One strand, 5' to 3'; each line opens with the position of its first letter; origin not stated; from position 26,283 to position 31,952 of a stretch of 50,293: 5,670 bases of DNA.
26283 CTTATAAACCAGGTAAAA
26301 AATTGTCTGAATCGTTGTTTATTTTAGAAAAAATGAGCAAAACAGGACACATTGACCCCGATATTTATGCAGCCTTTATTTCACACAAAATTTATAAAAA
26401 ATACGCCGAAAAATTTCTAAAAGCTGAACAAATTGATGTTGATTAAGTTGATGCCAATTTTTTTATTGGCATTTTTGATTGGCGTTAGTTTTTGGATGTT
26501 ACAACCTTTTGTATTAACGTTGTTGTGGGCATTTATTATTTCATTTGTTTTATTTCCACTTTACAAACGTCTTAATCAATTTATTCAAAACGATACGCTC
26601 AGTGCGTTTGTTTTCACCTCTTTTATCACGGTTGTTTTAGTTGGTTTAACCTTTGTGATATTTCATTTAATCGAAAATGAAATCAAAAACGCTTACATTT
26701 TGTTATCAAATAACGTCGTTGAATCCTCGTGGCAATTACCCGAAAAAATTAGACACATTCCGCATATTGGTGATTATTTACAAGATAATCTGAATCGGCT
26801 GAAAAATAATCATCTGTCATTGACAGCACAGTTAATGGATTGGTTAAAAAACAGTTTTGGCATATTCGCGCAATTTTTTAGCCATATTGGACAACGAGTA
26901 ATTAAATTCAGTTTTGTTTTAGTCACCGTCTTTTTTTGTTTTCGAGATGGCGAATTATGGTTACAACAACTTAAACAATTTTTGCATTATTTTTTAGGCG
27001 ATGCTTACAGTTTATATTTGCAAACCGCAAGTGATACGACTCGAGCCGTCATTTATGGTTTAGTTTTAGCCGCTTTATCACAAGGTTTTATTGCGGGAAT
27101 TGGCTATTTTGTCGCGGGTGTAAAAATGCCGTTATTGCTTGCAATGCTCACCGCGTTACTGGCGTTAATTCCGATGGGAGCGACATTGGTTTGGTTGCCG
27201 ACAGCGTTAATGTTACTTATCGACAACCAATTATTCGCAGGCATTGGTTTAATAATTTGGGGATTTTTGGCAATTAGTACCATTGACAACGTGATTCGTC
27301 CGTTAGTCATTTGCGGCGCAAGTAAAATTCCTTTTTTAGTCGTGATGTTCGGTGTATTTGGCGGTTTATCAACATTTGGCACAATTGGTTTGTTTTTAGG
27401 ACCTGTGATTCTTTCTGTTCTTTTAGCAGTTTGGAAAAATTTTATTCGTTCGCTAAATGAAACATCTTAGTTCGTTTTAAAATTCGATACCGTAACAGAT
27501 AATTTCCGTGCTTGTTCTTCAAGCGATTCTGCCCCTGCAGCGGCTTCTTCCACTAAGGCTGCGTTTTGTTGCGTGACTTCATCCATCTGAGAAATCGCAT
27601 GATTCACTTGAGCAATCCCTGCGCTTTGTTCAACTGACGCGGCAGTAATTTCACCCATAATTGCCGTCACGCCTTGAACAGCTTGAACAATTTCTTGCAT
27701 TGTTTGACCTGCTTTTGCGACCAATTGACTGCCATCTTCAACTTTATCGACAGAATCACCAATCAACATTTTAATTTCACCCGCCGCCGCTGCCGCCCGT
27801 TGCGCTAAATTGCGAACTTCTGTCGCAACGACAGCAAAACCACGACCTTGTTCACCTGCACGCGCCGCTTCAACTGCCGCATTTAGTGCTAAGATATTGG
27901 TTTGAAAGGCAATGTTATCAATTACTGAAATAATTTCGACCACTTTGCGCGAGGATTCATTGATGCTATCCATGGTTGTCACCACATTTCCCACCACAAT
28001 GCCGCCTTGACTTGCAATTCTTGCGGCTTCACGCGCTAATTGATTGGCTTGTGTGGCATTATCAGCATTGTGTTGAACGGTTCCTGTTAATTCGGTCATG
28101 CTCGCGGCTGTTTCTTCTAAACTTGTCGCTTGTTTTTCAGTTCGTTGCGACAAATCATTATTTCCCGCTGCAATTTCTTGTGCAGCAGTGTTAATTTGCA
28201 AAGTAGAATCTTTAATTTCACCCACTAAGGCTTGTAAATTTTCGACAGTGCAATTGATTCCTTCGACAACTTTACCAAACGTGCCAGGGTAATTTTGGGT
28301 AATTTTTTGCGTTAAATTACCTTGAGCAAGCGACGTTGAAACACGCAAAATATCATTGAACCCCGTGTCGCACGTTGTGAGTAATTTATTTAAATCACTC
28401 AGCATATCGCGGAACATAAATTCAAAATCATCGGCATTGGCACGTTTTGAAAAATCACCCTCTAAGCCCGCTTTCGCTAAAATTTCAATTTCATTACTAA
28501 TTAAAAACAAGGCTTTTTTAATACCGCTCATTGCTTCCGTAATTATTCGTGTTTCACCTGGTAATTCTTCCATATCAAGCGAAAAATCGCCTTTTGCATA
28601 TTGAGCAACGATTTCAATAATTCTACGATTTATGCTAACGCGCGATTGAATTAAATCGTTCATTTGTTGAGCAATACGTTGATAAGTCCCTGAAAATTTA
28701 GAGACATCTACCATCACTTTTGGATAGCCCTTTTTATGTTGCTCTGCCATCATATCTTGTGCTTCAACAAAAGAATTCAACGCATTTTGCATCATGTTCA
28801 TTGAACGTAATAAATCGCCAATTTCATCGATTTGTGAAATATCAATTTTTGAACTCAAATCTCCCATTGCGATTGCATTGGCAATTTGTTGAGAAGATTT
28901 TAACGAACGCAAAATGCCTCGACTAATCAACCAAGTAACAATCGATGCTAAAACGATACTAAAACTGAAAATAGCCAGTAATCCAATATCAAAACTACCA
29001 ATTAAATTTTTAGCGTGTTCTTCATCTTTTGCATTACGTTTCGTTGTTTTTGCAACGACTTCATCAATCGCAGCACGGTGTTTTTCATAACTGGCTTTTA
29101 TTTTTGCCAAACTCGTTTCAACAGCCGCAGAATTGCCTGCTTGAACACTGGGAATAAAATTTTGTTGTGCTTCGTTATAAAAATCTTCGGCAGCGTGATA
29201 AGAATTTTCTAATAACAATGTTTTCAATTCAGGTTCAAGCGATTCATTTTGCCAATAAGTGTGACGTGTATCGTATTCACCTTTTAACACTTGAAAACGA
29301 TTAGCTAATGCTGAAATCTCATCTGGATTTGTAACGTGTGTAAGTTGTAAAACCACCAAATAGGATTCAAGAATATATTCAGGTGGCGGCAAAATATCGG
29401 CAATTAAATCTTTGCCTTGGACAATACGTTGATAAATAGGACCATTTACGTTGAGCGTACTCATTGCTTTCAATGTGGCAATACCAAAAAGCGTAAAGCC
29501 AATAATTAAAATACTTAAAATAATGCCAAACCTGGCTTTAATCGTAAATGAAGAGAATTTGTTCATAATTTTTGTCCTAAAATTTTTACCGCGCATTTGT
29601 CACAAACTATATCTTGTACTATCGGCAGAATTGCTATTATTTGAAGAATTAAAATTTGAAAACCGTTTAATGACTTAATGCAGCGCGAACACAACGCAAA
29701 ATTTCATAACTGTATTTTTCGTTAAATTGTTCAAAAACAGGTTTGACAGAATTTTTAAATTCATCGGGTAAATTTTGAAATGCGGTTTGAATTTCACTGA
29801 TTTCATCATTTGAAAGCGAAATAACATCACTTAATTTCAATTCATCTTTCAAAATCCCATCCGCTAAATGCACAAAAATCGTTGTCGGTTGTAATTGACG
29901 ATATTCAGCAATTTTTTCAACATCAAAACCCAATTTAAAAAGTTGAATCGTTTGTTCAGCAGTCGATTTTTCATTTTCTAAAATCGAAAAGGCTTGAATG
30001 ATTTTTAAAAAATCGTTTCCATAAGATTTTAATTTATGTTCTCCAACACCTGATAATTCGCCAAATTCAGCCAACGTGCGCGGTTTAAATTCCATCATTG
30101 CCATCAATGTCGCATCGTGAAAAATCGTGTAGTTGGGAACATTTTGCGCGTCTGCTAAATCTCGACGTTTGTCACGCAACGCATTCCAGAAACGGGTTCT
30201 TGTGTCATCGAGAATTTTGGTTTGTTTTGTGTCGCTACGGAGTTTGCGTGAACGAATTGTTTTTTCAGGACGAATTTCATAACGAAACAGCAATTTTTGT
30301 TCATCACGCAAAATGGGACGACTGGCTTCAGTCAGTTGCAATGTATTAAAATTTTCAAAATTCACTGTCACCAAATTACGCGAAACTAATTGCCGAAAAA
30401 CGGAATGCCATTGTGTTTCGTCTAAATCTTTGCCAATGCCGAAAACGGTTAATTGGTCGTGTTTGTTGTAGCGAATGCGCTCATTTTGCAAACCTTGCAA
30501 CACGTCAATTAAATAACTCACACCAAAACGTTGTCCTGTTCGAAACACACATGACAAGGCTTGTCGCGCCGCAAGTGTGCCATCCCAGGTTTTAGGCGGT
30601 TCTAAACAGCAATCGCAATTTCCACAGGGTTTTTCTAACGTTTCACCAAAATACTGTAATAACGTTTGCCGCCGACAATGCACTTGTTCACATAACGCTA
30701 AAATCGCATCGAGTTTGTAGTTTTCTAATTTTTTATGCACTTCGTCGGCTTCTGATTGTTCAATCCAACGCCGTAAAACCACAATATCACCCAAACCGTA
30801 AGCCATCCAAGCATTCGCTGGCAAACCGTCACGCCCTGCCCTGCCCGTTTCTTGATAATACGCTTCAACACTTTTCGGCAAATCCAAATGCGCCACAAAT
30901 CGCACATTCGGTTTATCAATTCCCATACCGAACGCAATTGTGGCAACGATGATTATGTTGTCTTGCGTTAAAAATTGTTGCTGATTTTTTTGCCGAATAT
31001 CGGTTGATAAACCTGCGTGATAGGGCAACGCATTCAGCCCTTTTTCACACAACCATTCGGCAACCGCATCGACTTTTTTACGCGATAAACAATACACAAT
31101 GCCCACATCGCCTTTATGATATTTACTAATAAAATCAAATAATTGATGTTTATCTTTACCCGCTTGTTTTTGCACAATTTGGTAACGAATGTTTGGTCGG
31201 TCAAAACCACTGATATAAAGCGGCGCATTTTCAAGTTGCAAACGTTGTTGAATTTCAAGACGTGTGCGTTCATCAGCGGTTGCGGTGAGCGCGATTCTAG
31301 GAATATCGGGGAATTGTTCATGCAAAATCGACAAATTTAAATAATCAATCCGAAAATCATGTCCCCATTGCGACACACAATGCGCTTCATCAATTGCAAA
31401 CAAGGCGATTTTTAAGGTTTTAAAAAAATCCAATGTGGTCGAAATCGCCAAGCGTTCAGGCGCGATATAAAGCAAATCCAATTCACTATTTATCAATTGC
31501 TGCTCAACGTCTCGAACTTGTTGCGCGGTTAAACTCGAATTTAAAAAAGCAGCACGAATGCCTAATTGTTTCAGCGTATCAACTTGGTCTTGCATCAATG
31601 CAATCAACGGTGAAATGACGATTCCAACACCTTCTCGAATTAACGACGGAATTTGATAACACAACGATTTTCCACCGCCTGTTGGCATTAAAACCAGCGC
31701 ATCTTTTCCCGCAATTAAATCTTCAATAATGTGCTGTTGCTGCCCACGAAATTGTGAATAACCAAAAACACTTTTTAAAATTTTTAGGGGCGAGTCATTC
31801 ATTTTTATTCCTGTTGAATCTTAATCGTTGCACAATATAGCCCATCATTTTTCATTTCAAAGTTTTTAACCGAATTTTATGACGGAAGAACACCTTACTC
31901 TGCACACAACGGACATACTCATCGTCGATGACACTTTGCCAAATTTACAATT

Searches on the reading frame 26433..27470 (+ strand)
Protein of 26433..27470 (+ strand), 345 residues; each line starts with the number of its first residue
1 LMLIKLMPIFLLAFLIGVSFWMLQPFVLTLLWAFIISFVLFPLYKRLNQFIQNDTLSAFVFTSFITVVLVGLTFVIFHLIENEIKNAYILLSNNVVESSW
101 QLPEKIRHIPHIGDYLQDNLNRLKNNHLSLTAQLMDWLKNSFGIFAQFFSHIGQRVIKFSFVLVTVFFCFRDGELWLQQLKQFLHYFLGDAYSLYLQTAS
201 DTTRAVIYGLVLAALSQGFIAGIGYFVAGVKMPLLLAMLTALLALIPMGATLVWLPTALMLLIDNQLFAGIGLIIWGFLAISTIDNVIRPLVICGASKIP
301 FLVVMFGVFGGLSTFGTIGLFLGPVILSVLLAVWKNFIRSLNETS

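Call 36: search_protein_families(library=pfam, proteins=[window:26433-27470:+], max_evalue=0.00001)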
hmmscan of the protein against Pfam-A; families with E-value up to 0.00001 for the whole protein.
window:26433-27470:+ (345 aa): 1 family
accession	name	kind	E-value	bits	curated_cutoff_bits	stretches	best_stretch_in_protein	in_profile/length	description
PF01594.21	AI-2E_transport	-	6.7e-44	150.8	34.3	1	10-336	5-325/327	AI-2E family transporter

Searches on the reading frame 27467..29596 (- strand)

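Call 36: search_protein_families(library=pfam, proteins=[window:27467-29596:-], max_evalue=0.00001)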
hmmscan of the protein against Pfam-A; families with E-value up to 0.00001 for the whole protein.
window:27467-29596:- (709 aa): 5 families
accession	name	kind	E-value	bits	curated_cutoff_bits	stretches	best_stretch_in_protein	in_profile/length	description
PF00015.26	MCPsignal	-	5.2e-53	179.8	34.6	1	519-675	2-172/172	Methyl-accepting chemotaxis protein (MCP) signalling domain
PF00672.30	HAMP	-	1.2e-15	57.9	25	1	223-274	1-52/53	HAMP domain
PF18575.6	HAMP_N3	-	3.5e-15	55.7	25.7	1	323-363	2-42/43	HAMP N-terminal domain 3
PF18947.5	HAMP_2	-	8.5e-12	45.3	24.3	1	394-454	5-65/67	HAMP domain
PF21927.1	McpB_HAMP_2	-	2e-06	28.2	27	0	282-316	13-47/49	Methyl-accepting chemotaxis protein McpB, second HAMP domain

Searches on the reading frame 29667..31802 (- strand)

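Call 36: search_protein_families(library=pfam, proteins=[window:29667-31802:-], max_evalue=0.00001)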
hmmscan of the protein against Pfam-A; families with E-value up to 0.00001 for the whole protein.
window:29667-31802:- (711 aa): 6 families
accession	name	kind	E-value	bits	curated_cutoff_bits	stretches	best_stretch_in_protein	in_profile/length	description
PF09382.16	RQC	-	9.1e-37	125.8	23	1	402-513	1-112/114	RQC domain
PF00270.35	DEAD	-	8.1e-26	91.2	26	1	21-179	3-162/167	DEAD/DEAH box helicase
PF00271.37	Helicase_C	-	3.9e-21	75.8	23.5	1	221-326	6-110/110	Helicase conserved C-terminal domain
PF14493.12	HTH_40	-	4.4e-21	75.4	27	1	614-706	1-89/89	Helix-turn-helix domain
PF16124.10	RecQ_Zn_bind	-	3e-19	69.9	25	1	338-400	2-66/66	RecQ zinc-binding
PF00570.28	HRDC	-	1.8e-18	66.7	23.8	1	538-602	4-68/68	HRDC domain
